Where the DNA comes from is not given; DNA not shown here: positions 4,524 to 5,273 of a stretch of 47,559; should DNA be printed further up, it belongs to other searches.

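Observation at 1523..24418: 22.9-kb co-directional transport supercluster: two paralogous 'beta-barrel / RND-II / mini-lipoprotein / RND-I' modules flanking a four-module ABC-2 exporter, with no TolC and no full-length adaptor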

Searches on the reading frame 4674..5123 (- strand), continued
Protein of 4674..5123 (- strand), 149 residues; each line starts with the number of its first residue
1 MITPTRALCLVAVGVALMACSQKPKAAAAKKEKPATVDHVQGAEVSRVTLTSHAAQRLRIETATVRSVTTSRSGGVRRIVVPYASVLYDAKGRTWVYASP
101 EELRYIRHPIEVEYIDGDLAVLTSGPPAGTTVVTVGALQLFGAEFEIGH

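Call 47: search_dna_similar(query=L044:9944-10402:+, collection=plasmids, mode=protein, max_evalue=0.00001, max_rows=25)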
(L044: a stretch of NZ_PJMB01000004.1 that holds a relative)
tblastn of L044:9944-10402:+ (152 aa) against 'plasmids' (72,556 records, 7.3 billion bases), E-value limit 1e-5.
Records with a match: 13; places in all: 13; records where one place covers at least 80% of the query: 0.
Best place of each record, by identity: <60% 13.
By first word of the organism name: Hymenobacter 6; Sphingomonas 4; Sphingobium 2; Novosphingobium 1.
By predicted mobility (MOB-suite, as given by PLSDB): non-mobilizable 9; mobilizable 3; conjugative 1.
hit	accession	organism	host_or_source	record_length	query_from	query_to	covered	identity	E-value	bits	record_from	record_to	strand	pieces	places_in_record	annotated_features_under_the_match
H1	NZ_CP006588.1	Hymenobacter sp. APR13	silkworm feces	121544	58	152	63%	41.1%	1e-12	71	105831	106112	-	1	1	efflux RND transporter periplasmic adaptor subunit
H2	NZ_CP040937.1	Hymenobacter sp. DG01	cell culture,water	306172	58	152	63%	41.1%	1e-12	71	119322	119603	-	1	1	efflux RND transporter periplasmic adaptor subunit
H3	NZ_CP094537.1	Hymenobacter monticola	Single cell,a pond on the Huanglong ...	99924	58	152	63%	38.9%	3e-11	67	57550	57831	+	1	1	efflux RND transporter periplasmic adaptor subunit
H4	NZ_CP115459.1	Sphingobium yanoikuyae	cell culture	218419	63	152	59%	37.4%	4e-6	52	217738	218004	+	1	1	hypothetical protein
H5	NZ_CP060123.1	Sphingobium yanoikuyae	Cell culture,soil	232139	63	152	59%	36.7%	3e-7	56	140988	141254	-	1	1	efflux RND transporter periplasmic adaptor subunit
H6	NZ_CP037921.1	Hymenobacter radiodurans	single cell,soil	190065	82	152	47%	40.8%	3e-10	64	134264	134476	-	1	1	efflux RND transporter periplasmic adaptor subunit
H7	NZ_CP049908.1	Hymenobacter sp. HDW8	single bacterial strain,Siniperca ...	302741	82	152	47%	40.8%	3e-10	64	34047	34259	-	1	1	efflux RND transporter periplasmic adaptor subunit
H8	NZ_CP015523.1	Sphingomonas sp. NIC1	tobacco,whole organism,leaves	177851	82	152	47%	40.8%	1e-7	57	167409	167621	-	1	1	hypothetical protein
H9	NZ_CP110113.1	Sphingomonas sp. R1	Solanum lycopersicum,Tomato (Solanum ...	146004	82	152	47%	40.8%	1e-7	56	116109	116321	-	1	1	efflux RND transporter periplasmic adaptor subunit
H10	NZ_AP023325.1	Sphingomonas paucimobilis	cell culture,human cell culture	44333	82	152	47%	40.8%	6e-7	55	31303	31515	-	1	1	hypothetical protein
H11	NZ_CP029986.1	Sphingomonas sp. FARSPH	cell culture,Sf9 cell culture media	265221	82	152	47%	40.8%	6e-7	55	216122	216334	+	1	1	efflux RND transporter periplasmic adaptor subunit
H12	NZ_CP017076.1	Novosphingobium resinovorum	single cell,soil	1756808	82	152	47%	40.8%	7e-7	54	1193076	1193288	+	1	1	none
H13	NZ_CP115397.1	Hymenobacter yonginensis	whole organism,freshwater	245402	91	152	41%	46.8%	2e-9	62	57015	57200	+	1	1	efflux RND transporter periplasmic adaptor subunit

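Call 48: get_annotated_region(hit=H1, flank=7000)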
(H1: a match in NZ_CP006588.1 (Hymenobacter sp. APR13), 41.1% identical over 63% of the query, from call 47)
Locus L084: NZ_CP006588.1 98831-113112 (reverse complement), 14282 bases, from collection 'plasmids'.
description: Hymenobacter sp. APR13 plasmid pHA, complete sequence
organism: Hymenobacter sp. APR13 (NCBI taxid 1356852)
taxonomy: Bacteria; Bacteroidota; Cytophagia; Cytophagales; Hymenobacteraceae; Hymenobacter; Hymenobacter sp. APR13
host: -; source: silkworm feces; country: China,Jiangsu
typing (MOB-suite, as given by PLSDB): non-mobilizable
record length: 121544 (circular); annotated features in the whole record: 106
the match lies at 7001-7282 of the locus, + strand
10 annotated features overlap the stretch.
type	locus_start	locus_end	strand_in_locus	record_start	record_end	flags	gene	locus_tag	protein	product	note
CDS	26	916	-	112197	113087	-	-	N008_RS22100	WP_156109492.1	hypothetical protein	-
CDS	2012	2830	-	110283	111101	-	-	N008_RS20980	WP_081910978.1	phosphatase PAP2 family protein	-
CDS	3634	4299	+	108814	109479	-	-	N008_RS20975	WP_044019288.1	phosphatase PAP2 family protein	-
CDS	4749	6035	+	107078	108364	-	-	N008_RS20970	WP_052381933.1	TolC family protein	GO:0055085 - transmembrane transport [Evidence IEA]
CDS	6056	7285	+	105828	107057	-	-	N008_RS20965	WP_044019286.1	efflux RND transporter periplasmic adaptor subunit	GO:0006810 - transport [Evidence IEA]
CDS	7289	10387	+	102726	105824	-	-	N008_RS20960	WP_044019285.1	efflux RND transporter permease subunit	GO:0055085 - transmembrane transport [Evidence IEA]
CDS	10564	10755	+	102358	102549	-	-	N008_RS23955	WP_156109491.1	hypothetical protein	-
CDS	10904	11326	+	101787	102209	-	-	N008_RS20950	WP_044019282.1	hypothetical protein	-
CDS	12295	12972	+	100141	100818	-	-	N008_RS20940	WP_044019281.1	response regulator transcription factor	GO:0000160 - phosphorelay signal transduction system [Evidence IEA]; GO:0006355 - regulation of DNA-templated ...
CDS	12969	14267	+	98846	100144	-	-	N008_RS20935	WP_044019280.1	HAMP domain-containing sensor histidine kinase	GO:0007165 - signal transduction [Evidence IEA]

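Call 50: search_protein_families(library=pfam, proteins=[L002:13583-13906:+, L002:15838-16518:+, L084:7289-10387:+], max_evalue=0.01)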
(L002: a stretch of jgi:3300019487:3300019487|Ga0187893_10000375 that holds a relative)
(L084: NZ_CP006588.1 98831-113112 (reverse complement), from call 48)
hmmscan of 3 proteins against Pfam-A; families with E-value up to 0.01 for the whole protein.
L002:13583-13906:+ (107 aa): 1 family
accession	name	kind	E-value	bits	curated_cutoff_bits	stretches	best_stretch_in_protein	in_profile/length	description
PF03413.25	PepSY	-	0.00034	21.3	24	1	46-105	2-59/60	Peptidase propeptide and YPEB domain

L002:15838-16518:+ (226 aa): 0 families

L084:7289-10387:+ (1032 aa): 2 families
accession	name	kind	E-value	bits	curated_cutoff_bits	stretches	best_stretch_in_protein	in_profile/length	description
PF00873.25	ACR_tran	-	1.1e-220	735.6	28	1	5-1016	2-1020/1021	AcrB/AcrD/AcrF family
PF02355.23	SecD_SecF_C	-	8.2e-10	38.8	20.5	2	338-488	36-183/189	Protein export membrane protein SecD/SecF, C-terminal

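Call 54: search_protein_representatives(alignment_id=A1)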
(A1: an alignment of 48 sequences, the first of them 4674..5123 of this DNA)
Query: 48 sequences, 148 profile positions. Proteins with E-value up to 0.001 (for the whole library): 2495; up to 1e-10: 1906; up to 1e-30: 652. The best 150 are listed.
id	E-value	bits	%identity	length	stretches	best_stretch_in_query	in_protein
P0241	9.7e-63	226.7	-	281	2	56-147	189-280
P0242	1.9e-62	225.8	-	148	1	1-148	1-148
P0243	8.2e-61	220.4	-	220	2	1-133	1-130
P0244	4.2e-58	211.6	-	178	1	1-147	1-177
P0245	3.7e-56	205.3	-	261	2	67-147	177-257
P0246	7.1e-55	201.2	-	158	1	5-148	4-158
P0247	8.9e-55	200.9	-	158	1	1-148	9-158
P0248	6.1e-54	198.1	-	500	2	62-147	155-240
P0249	1.0e-53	197.4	-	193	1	1-148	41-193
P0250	4.8e-53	195.2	-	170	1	1-144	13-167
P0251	7.2e-53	194.7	-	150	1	1-147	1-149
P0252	1.6e-52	193.5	-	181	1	1-148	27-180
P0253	9.6e-52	191.0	-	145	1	1-147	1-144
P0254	1.3e-51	190.6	-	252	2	73-148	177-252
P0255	1.9e-51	190.0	-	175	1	3-148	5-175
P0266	1.7e-49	183.7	-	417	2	77-147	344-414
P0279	9.4e-48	178.1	-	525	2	67-147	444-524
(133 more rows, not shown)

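Call 72: search_protein_families(library=pfam, proteins=[L044:2972-3949:+, L044:3950-4816:-, L044:5339-5800:+, L044:5741-6430:-, L044:13911-14810:+, L044:15138-15791:+, L044:15769-17028:-, L044:17073-18389:-, L049:4535-6259:+, L049:6130-6909:+], max_evalue=0.001)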
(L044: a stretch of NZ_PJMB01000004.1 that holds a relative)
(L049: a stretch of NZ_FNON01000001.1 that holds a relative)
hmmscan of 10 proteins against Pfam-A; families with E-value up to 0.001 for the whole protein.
L044:2972-3949:+ (325 aa): 2 families
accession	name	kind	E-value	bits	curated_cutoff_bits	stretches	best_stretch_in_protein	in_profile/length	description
PF12895.13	ANAPC3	-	0.0004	21.1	27.2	0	159-202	22-69/82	Anaphase-promoting complex, cyclosome, subunit 3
PF13428.12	TPR_14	-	0.00071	20.5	23.5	0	226-261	2-37/44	Tetratricopeptide repeat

L044:3950-4816:- (288 aa): 1 family
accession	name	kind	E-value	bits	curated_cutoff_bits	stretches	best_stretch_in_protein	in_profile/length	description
PF01810.24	LysE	-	1.2e-22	80.8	25.6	1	86-272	2-190/193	LysE type translocator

L044:5339-5800:+ (153 aa): 0 families

L044:5741-6430:- (229 aa): 2 families
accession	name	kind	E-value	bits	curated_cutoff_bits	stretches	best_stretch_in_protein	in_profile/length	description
PF00196.25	GerE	-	1e-12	47.9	23.5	1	164-219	2-57/57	Bacterial regulatory proteins, luxR family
PF00072.30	Response_reg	-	2.1e-09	38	30.2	1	20-127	1-106/111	Response regulator receiver domain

L044:13911-14810:+ (299 aa): 1 family
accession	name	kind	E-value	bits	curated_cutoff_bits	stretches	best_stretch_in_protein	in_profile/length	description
PF00749.27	tRNA-synt_1c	-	9.2e-45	153.3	23.4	1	6-243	5-253/314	tRNA synthetases class I (E and Q), catalytic domain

L044:15138-15791:+ (217 aa): 1 family
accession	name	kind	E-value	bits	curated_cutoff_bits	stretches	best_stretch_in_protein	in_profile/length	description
PF13328.12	HD_4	-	5e-06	26.8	27.2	1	20-93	1-74/156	HD domain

L044:15769-17028:- (419 aa): 1 family
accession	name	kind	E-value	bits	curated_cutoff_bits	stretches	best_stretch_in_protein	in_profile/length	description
PF06772.16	LtrA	-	1.6e-92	311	31.9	1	25-386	2-355/356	Bacterial low temperature requirement A protein (LtrA)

L044:17073-18389:- (438 aa): 14 families
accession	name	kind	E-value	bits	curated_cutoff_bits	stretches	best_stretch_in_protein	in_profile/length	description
PF00004.35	AAA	-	2.6e-24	86.6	21.2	1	198-326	1-130/131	ATPase family associated with various cellular activities (AAA)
PF00583.31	Acetyltransf_1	-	1.8e-12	48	20.7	1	30-124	19-116/116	Acetyltransferase (GNAT) family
PF13508.13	Acetyltransf_7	-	2.2e-09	38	27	1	45-108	3-67/84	Acetyltransferase (GNAT) domain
PF13673.13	Acetyltransf_10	-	1.1e-08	35.5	23.6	1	43-127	29-110/128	Acetyltransferase (GNAT) domain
PF13527.13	Acetyltransf_9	-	2.4e-07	31.3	25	1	5-112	1-114/127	Acetyltransferase (GNAT) domain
PF17862.7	AAA_lid_3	-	2.8e-07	30.4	27.2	1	348-380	1-33/45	AAA+ lid domain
PF07728.20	AAA_5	-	2.4e-05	24.8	22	1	198-265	2-78/139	AAA domain (dynein-related subfamily)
PF13521.12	AAA_28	-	3.1e-05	24.7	27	1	198-239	2-43/164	AAA domain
PF13191.12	AAA_16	-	6.1e-05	24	32.6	0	195-256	24-88/167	AAA ATPase domain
PF13401.12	AAA_22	-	0.00013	22.8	27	0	196-223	6-36/130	AAA domain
PF05496.18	RuvB_N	-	0.00015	22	27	1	198-266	36-97/159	Holliday junction DNA helicase RuvB P-loop domain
PF13173.12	AAA_14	-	0.00017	22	27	1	196-265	3-74/129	AAA domain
PF07724.20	AAA_2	-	0.00029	21.4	27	0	231-288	51-99/166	AAA domain (Cdc48 subfamily)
PF08445.16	FR47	-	0.00039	20.8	22.1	1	56-122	9-74/86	FR47-like protein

L049:4535-6259:+ (574 aa): 2 families
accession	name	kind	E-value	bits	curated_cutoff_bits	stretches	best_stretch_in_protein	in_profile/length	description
PF02518.31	HATPase_c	-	3e-15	57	26.4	1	474-561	5-109/111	Histidine kinase-, DNA gyrase B-, and HSP90-like ATPase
PF13581.12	HATPase_c_2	-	0.00021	21.8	27.4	1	478-532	39-104/127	Histidine kinase-like ATPase domain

L049:6130-6909:+ (259 aa): 2 families
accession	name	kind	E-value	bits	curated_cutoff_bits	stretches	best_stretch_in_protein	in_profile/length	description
PF00072.30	Response_reg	-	4.5e-14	53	30.2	1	46-155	1-110/111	Response regulator receiver domain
PF00196.25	GerE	-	5.1e-11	42.5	23.5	1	194-248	3-57/57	Bacterial regulatory proteins, luxR family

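Call 89: search_protein_families(library=pfam, alignment_id=A3, max_evalue=0.001)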
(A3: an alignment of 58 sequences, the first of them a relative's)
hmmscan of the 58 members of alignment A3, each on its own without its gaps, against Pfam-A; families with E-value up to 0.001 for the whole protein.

A. member 1, L055:9-1346:+ (445 aa): 0 families

B. families by the number of members that match (of 58 scanned): 91 families (the first 25 are shown)
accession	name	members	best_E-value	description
PF00158.32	Sigma54_activat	5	4.7e-71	Sigma-54 interaction domain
PF25601.1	AAA_lid_14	5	3.4e-23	AAA+ ATPase lid domain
PF14532.12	Sigma54_activ_2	5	9.7e-22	Sigma-54 interaction domain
PF07728.20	AAA_5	5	4.6e-09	AAA domain (dynein-related subfamily)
PF01078.27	Mg_chelatase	5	4.7e-08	Magnesium chelatase, subunit ChlI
PF00004.35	AAA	5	3.6e-07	ATPase family associated with various cellular activities (AAA)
PF02954.25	HTH_8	3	3.8e-10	Bacterial regulatory protein, Fis family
PF02518.31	HATPase_c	2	1.4e-17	Histidine kinase-, DNA gyrase B-, and HSP90-like ATPase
PF14559.12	TPR_19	2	1.9e-10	Tetratricopeptide repeat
PF03446.21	NAD_binding_2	2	4.7e-09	NAD binding domain of 6-phosphogluconate dehydrogenase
PF13428.12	TPR_14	2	2e-08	Tetratricopeptide repeat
PF13581.12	HATPase_c_2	2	8.9e-06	Histidine kinase-like ATPase domain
PF13432.12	TPR_16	2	5.5e-05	Tetratricopeptide repeat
PF07726.17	AAA_3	2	0.0008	ATPase family associated with various cellular activities (AAA)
PF01070.24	FMN_dh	1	3.4e-104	FMN-dependent dehydrogenase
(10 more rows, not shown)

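Call 95: find_encoding_contigs(protein=P0266, flank=8000, max_places=3)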
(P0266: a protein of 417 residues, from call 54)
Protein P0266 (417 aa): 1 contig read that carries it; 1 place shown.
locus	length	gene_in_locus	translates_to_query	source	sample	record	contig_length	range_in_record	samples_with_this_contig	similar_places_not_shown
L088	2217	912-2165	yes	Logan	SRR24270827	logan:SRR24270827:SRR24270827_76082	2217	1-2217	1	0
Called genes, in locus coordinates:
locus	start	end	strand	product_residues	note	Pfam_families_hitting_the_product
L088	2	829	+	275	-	?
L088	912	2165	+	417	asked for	-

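Call 97: find_encoding_contigs(protein=P0279, flank=8000, max_places=3)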
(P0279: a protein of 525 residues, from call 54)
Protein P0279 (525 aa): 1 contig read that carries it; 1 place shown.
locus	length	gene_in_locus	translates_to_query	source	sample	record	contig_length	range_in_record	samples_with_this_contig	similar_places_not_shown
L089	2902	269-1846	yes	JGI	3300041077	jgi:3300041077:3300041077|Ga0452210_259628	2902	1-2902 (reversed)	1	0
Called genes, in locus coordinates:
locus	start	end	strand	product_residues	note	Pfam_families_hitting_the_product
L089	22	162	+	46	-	-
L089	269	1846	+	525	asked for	-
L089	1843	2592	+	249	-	PF00873:ACR_tran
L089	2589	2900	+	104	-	?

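Call 98: find_encoding_contigs(protein=P0248, flank=8000, max_places=3)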
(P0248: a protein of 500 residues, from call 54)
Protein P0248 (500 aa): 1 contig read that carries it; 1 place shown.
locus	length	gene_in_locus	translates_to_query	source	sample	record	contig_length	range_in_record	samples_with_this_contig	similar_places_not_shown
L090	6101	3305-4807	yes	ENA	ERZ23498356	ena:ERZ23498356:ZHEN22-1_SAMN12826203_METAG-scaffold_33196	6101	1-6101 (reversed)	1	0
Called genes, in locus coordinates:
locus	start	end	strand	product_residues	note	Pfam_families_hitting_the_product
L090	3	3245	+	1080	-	?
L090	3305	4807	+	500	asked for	-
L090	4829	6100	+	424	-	?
